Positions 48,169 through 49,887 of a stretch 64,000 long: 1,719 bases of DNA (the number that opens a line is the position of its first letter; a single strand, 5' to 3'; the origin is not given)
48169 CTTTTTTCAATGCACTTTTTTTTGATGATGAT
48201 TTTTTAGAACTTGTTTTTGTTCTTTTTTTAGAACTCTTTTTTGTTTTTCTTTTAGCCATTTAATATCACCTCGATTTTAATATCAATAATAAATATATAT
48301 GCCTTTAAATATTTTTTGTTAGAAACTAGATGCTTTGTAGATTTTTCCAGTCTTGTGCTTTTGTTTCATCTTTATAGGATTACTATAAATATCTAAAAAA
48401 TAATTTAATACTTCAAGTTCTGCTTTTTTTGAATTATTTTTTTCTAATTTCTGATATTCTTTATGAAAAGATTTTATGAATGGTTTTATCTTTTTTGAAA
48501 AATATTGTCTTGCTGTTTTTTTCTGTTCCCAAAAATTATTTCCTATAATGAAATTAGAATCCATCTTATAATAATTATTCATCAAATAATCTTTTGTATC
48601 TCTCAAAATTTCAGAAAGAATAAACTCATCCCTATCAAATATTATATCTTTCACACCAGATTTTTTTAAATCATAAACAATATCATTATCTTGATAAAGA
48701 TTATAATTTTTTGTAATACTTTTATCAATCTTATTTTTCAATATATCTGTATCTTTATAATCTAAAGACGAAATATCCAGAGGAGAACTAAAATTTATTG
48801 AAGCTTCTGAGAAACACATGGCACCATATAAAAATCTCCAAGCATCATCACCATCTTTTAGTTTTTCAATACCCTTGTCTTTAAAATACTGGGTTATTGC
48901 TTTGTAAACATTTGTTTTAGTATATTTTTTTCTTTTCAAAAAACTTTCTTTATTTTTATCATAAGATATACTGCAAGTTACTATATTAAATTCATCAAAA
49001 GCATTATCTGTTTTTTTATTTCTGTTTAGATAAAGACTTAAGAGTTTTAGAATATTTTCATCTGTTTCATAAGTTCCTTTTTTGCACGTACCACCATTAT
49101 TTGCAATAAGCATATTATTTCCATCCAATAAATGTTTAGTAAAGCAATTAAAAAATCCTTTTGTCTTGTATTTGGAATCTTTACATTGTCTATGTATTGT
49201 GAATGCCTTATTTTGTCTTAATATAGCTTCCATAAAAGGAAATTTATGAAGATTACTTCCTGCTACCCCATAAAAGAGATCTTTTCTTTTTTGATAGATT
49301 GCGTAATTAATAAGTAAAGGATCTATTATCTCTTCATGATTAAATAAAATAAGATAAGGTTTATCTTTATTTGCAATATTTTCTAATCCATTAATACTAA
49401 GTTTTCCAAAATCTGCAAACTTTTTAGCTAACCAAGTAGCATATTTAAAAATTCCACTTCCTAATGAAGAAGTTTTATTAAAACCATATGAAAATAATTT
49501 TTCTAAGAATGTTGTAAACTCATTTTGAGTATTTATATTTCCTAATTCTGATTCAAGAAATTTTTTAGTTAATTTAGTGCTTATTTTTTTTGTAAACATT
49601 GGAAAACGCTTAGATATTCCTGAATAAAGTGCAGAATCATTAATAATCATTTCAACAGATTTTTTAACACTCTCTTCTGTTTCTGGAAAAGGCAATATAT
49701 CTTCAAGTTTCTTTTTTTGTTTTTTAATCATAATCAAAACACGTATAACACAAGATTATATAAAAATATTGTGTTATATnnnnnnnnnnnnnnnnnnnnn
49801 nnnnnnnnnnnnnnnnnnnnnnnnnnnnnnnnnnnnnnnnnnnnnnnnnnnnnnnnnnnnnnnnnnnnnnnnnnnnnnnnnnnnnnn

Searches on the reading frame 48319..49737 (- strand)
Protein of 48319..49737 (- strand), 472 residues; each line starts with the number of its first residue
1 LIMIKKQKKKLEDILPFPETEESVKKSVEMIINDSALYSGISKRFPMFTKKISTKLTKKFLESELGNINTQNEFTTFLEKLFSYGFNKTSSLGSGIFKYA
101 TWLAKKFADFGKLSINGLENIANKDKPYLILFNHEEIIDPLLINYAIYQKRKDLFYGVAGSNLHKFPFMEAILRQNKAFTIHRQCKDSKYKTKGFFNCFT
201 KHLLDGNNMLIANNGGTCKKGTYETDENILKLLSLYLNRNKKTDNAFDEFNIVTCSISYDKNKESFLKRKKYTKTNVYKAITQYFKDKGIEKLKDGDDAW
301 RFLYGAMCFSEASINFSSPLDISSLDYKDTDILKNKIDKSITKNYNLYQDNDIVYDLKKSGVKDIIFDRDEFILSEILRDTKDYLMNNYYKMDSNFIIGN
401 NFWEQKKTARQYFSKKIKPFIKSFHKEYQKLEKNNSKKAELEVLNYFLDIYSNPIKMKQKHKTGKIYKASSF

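Call 9: search_protein_families(library=pfam, proteins=[window:48319-49737:-], max_evalue=0.0001)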
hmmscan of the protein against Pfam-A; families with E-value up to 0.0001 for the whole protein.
window:48319-49737:- (472 aa): 1 family
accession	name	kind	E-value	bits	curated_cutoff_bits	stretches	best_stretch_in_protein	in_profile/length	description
PF01553.26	Acyltransferase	-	6.1e-10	39.5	23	1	114-221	3-105/132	Acyltransferase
